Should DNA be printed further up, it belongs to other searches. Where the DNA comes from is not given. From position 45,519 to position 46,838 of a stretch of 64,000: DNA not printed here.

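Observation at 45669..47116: DUF4157 (HExxH) toxin-like protein with unknown C-terminal domain plus a coupled acidic small protein: candidate toxin-immunity pair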

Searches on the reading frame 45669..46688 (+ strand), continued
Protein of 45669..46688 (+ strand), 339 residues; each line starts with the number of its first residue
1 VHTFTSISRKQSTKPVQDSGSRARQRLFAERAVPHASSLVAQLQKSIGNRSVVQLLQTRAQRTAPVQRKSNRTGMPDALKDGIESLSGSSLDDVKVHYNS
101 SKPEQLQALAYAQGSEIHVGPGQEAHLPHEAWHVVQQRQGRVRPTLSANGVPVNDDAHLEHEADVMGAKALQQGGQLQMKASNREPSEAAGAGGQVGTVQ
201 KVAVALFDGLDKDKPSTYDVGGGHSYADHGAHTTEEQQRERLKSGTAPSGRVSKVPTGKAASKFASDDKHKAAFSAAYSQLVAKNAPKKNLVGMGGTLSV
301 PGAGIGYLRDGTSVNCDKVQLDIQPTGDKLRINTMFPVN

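Call 48: find_related_loci(query=window:45669-46685:+, collection=genome_contigs, flank=10000)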
Query window:45669-46685:+ (339 aa) in genome_contigs; peptide patterns used: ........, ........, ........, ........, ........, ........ (x = any residue, [..] = any of these).
600 stretches matched a pattern (row limit reached: there are more); 580 encode a relative of the query (tblastn E <= 1e-3); the best 80 are kept; 80 distinct loci.
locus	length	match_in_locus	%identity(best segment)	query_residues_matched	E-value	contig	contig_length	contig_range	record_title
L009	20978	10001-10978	67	19-339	7e-143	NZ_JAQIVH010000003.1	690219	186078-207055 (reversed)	Paenibacillus qinlingensis strain TEGT-2 463, whole genome shotgun sequence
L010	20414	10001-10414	64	40-175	2e-55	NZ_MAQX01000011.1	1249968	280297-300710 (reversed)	Bacillus sp. FJAT-26390 scaffold2, whole genome shotgun sequence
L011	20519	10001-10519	54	1-175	1e-52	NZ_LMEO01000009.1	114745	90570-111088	Paenibacillus sp. Root444D2 contig_17, whole genome shotgun sequence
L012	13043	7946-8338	68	61-192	2e-51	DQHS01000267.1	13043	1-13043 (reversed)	MAG TPA_asm: Cellvibrio sp. isolate UBA8526 contig_406731, whole genome shotgun sequence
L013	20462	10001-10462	56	23-184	1e-50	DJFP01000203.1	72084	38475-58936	MAG TPA_asm: Flavobacteriales bacterium UBA5869 UBA5869_contig_2123, whole genome shotgun sequence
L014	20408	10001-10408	64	40-180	1e-50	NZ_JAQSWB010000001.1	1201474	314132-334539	MAG: Fluviicola sp. isolate C_No_T20_C_bin.34 scaffold_0, whole genome shotgun sequence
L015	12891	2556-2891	74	61-171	2e-50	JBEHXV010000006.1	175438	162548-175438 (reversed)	MAG: Bacteroidota bacterium isolate ES1.bin.99 NODE_87_length_175438_cov_6.052607, whole genome shotgun sequence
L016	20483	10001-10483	59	65-217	3e-50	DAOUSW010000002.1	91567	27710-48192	MAG TPA_asm: Methanosarcinaceae archaeon isolate CSMAG_556 CSMAG_556_k127_1013360_length_91567_cov_69.0083, whole genome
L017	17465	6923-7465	54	40-188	2e-50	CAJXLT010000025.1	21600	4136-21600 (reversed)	MAG TPA_asm: uncultured Paenibacillaceae bacterium isolate SRR6201619_bin.6_MetaBAT_v2.12.1_MAG genome assembly, contig:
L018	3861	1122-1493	68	47-172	3e-50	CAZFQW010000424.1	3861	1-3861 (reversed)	MAG TPA_asm: uncultured Roseobacteraceae bacterium isolate SRP118108_co5_463 genome assembly, contig: NODE_34457_length_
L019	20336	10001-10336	73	65-176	4e-50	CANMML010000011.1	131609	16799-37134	uncultured Aquimarina sp. isolate 745.fasta genome assembly, contig: NODE_11, whole genome shotgun sequence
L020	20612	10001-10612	42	44-264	7e-50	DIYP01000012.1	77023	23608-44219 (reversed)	MAG TPA_asm: Flavobacteriales bacterium UBA6051 UBA6051_contig_261, whole genome shotgun sequence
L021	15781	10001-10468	59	29-173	7e-50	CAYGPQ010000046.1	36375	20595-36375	MAG TPA_asm: uncultured Kordia sp. isolate ERP117304_co3_222 genome assembly, contig: NODE_1716_length_36375_cov_15.9845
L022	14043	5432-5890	59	30-178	1e-49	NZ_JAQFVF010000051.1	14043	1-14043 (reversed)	Paenibacillus aestuarii strain CJ25 853, whole genome shotgun sequence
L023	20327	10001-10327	74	65-172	2e-49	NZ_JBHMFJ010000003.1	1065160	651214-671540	Flavobacterium procerum strain CGMCC 1.12926 ctg3_pilon, whole genome shotgun sequence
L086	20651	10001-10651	50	33-266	7e-57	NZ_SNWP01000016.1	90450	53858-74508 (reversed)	Sediminibacterium goheungense strain DSM 28323 Ga0131262_107, whole genome shotgun sequence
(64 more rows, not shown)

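Call 55: search_protein_families(library=pfam, proteins=[L086:9863-10933:+], max_evalue=0.001)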
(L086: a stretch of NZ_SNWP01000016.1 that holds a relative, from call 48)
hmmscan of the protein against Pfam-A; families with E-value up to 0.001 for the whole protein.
L086:9863-10933:+ (357 aa): 1 family
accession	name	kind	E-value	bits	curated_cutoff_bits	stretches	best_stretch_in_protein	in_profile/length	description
PF13699.11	eCIS_core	-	5.4e-11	42.9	22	1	88-153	2-78/79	eCIS core domain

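Call 58: search_protein_families(library=pfam, proteins=[L086:923-3034:-, L086:3975-5639:-, L086:5742-7241:+, L086:7338-8129:-, L086:8485-9615:-, L086:11388-12527:+, L086:12619-13590:-, L086:13691-15118:+, L086:15251-16522:+, L086:16948-17982:+], max_evalue=0.001)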
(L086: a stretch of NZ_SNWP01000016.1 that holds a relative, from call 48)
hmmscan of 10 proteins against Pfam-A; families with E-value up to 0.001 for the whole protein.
L086:923-3034:- (703 aa): 2 families
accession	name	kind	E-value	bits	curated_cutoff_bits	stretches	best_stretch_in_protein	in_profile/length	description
PF00488.27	MutS_V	-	3.5e-28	99.3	30.2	1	340-521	2-185/188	MutS domain V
PF20297.4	MSSS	-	5.7e-06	26.4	26.8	1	652-691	1-42/42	MutS2 and Smr-associated SH3 domain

L086:3975-5639:- (554 aa): 1 family
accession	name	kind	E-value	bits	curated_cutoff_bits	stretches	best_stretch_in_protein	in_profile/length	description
PF00496.27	SBP_bac_5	-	5.6e-73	246.6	32.4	1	79-468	1-365/368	Bacterial extracellular solute-binding proteins, family 5 Middle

L086:5742-7241:+ (499 aa): 1 family
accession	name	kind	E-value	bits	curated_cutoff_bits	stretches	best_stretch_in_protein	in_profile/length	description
PF01943.22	Polysacc_synt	-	1.3e-12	48.1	28.2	1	5-273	2-256/274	Polysaccharide biosynthesis protein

L086:7338-8129:- (263 aa): 1 family
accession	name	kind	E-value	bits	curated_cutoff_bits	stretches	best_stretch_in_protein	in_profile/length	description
PF03734.19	YkuD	-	3e-07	31.5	23.4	1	98-190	22-138/146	L,D-transpeptidase catalytic domain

L086:8485-9615:- (376 aa): 3 families
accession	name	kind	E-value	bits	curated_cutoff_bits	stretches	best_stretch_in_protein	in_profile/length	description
PF00903.31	Glyoxalase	-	7.1e-21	75.3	20.6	2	181-327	3-118/121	Glyoxalase/Bleomycin resistance protein/Dioxygenase superfamily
PF13669.12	Glyoxalase_4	-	8.8e-12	45.7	27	1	195-290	13-96/109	Glyoxalase/Bleomycin resistance protein/Dioxygenase superfamily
PF14696.12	Glyoxalase_5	-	2.3e-07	31.5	27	1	19-152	6-126/139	Hydroxyphenylpyruvate dioxygenase, HPPD, N-terminal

L086:11388-12527:+ (379 aa): 5 families
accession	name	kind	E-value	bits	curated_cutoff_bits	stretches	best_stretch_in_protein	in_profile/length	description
PF02222.28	ATP-grasp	-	2e-39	135.5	27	1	112-285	1-179/179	ATP-grasp domain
PF22660.2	RS_preATP-grasp-like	-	2.9e-30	105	27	1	8-104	2-97/98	Ribonucleotide synthetase preATP-grasp domain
PF17769.7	PurK_C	-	2.5e-18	66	22.6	1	306-366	1-55/56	Phosphoribosylaminoimidazole carboxylase C-terminal domain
PF21244.3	PurT_C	-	7.5e-05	22.6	26.7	1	314-370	8-63/68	PurT, C-terminal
PF07478.18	Dala_Dala_lig_C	-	0.0009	19.2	24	0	218-265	125-172/204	D-ala D-ala ligase C-terminus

L086:12619-13590:- (323 aa): 1 family
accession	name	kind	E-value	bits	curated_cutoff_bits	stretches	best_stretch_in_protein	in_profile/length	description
PF11276.14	DUF3078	-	8.1e-20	71.5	25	1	64-157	1-92/92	Protein of unknown function (DUF3078)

L086:13691-15118:+ (475 aa): 3 families
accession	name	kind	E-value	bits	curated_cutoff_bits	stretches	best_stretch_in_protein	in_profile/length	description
PF00919.26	UPF0004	-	2.8e-29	101.5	27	1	34-132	2-98/98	Uncharacterized protein family UPF0004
PF04055.27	Radical_SAM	-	4.6e-25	89.2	29.5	1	180-352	1-163/166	Radical SAM superfamily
PF01938.26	TRAM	-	7.6e-11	42.2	21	1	412-472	4-59/61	TRAM domain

L086:15251-16522:+ (423 aa): 7 families
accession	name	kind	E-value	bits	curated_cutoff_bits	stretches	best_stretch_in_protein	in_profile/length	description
PF00158.32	Sigma54_activat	-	4.2e-69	232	20.2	1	12-178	1-167/168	Sigma-54 interaction domain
PF25601.1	AAA_lid_14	-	1.1e-19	70.4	27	1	184-261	1-78/87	AAA+ ATPase lid domain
PF14532.12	Sigma54_activ_2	-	2.4e-19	70.4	25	1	13-183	1-138/138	Sigma-54 interaction domain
PF02954.25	HTH_8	-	3.3e-10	39.9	22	1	383-419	6-42/42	Bacterial regulatory protein, Fis family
PF07728.20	AAA_5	-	6.2e-07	29.9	22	1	36-155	2-124/139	AAA domain (dynein-related subfamily)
PF18024.7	HTH_50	-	1.1e-05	25.5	27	1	381-421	10-49/50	Helix-turn-helix domain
PF07724.20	AAA_2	-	1.2e-05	25.9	27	1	35-164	5-135/166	AAA domain (Cdc48 subfamily)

L086:16948-17982:+ (344 aa): 0 families

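Call 59: search_protein_families(library=pfam, proteins=[L008:3-1532:+, L008:9735-10826:+, L008:11037-12074:+, L008:14230-15330:+, L008:15493-16260:+, L009:11690-14275:-, L009:14279-15544:-, L009:7707-9401:+], max_evalue=0.001)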
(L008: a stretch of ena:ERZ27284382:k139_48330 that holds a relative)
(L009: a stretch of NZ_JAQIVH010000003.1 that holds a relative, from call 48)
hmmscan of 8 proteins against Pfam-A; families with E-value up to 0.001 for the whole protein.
L008:3-1532:+ (509 aa): 0 families

L008:9735-10826:+ (363 aa): 0 families

L008:11037-12074:+ (345 aa): 0 families

L008:14230-15330:+ (366 aa): 1 family
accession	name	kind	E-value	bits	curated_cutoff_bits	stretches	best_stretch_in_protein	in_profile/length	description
PF02931.28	Neur_chan_LBD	-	0.00079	19.3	26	0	70-112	21-63/216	Neurotransmitter-gated ion-channel ligand binding domain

L008:15493-16260:+ (255 aa): 0 families

L009:11690-14275:- (861 aa): 3 families
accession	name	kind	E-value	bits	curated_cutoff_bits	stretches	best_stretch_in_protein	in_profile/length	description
PF16542.10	PNKP_ligase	-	3.2e-35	122.5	28.2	1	478-827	11-352/377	PNKP adenylyltransferase domain, ligase domain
PF00149.33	Metallophos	-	4.5e-09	37.4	21.5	1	211-404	3-157/191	Calcineurin-like phosphoesterase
PF13671.12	AAA_33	-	6.2e-07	30.3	27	1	11-132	2-107/143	AAA domain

L009:14279-15544:- (421 aa): 8 families
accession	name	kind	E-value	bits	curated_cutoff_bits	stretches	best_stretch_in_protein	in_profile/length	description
PF22032.1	Hen1_N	-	2.5e-107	358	27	1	3-224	1-222/222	Hen1 N-terminal domain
PF13649.12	Methyltransf_25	-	3.9e-11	43.9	27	1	252-343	1-92/97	Methyltransferase domain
PF13847.12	Methyltransf_31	-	7.6e-10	39.1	27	1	249-355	4-113/145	Methyltransferase domain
PF08241.18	Methyltransf_11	-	2.1e-07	31.9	21.2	1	253-336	1-80/95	Methyltransferase domain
PF13489.12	Methyltransf_23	-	1e-06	29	27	1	240-375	14-144/164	Methyltransferase domain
PF08242.18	Methyltransf_12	-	2.7e-06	28.5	30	1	253-343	1-91/98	Methyltransferase domain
PF05175.20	MTS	-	5.1e-06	26.7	23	1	247-322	28-104/170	Methyltransferase small domain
PF12847.13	Methyltransf_18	-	0.00014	22.3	27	1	239-321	5-87/151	Methyltransferase domain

L009:7707-9401:+ (564 aa): 2 families
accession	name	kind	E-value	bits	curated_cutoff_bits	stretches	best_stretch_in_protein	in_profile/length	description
PF00015.26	MCPsignal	-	1.3e-24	87.4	34.6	1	339-510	9-166/172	Methyl-accepting chemotaxis protein (MCP) signalling domain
PF00672.30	HAMP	-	1.7e-12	47.9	25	1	203-254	2-52/53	HAMP domain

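Call 69: search_protein_families(library=padloc, proteins=[window:45669-46688:+], max_evalue=0.01)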
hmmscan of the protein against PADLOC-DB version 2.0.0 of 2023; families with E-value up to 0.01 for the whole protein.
window:45669-46688:+ (339 aa): 0 families

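Call 87: search_protein_families(library=pfam, proteins=[L008:1532-5497:+, L008:5533-7947:+, L008:12084-14216:+], max_evalue=0.001)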
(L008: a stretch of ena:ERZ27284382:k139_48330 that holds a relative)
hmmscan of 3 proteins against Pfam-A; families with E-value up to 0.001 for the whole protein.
L008:1532-5497:+ (1321 aa): 1 family
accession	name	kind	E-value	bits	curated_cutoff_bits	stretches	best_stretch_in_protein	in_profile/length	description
PF19268.4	CIS_TMP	-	8.8e-102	342.2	27.8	2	860-1320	85-463/463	Contractile injection system tape measure protein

L008:5533-7947:+ (804 aa): 1 family
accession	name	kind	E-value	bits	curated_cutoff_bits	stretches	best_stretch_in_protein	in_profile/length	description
PF00704.34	Glyco_hydro_18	-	2.5e-20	73.8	29.6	1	303-558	64-311/317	Glycosyl hydrolases family 18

L008:12084-14216:+ (710 aa): 2 families
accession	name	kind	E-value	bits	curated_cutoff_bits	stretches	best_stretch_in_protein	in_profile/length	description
PF22673.2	MCP-like_PDC_1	-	3.3e-14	53.7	27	1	97-213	5-110/113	Methyl-accepting chemotaxis protein-like, first PDC sensor domain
PF02743.24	dCache_1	-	1.4e-10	41.6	45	1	158-305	100-237/240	Cache domain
